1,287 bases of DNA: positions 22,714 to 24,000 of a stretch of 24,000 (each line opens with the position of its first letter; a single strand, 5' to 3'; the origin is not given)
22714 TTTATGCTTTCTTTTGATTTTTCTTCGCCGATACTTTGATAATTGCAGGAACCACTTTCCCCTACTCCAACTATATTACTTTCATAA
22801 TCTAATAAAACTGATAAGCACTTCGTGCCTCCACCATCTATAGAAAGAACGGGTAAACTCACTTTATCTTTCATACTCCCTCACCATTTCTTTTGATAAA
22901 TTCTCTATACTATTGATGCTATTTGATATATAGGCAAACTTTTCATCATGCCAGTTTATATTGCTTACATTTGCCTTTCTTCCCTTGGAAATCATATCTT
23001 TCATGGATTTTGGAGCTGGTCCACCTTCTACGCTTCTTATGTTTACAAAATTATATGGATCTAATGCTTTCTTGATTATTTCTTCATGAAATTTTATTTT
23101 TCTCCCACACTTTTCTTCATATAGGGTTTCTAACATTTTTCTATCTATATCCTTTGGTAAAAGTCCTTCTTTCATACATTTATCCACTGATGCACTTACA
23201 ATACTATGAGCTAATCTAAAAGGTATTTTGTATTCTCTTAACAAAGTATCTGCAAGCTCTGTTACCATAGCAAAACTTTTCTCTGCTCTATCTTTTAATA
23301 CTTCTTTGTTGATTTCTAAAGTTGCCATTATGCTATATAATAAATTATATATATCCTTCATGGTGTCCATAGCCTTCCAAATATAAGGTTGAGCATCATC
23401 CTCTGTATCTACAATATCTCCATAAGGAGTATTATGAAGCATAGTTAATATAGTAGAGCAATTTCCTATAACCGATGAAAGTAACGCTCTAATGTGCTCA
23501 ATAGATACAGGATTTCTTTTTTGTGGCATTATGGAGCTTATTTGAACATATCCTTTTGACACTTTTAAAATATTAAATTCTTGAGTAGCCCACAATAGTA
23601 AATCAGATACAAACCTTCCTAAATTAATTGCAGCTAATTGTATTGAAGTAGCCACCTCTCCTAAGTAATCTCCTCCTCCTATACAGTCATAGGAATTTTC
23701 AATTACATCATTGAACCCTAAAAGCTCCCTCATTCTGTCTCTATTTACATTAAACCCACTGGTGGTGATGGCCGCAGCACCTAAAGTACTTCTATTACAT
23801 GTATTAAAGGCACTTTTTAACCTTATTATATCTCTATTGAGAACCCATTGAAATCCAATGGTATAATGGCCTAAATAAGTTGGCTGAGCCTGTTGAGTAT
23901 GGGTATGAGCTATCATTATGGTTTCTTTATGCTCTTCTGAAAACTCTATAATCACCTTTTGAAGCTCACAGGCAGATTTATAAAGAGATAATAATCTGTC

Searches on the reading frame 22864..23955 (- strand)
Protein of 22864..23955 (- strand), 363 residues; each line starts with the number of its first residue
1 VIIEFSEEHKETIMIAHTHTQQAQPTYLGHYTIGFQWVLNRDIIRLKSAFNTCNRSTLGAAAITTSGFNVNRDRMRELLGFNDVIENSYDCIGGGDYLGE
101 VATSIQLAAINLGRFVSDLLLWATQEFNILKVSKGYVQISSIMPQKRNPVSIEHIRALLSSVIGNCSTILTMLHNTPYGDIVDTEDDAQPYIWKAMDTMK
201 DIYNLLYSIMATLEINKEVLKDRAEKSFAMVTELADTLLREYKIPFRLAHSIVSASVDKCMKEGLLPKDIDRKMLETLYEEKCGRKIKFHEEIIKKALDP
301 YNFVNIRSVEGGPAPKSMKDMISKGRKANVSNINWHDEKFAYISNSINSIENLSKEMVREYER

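Call 12: search_protein_families(library=pfam, proteins=[window:22864-23955:-])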
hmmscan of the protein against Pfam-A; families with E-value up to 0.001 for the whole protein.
window:22864-23955:- (363 aa): 2 families
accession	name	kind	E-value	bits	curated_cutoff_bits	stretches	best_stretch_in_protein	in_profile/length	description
PF00206.25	Lyase_1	-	2.4e-29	103.2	27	1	6-164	146-312/312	Lyase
PF14698.11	ASL_C2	-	6.8e-12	46.1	27.3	1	228-305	1-69/69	Argininosuccinate lyase C-terminal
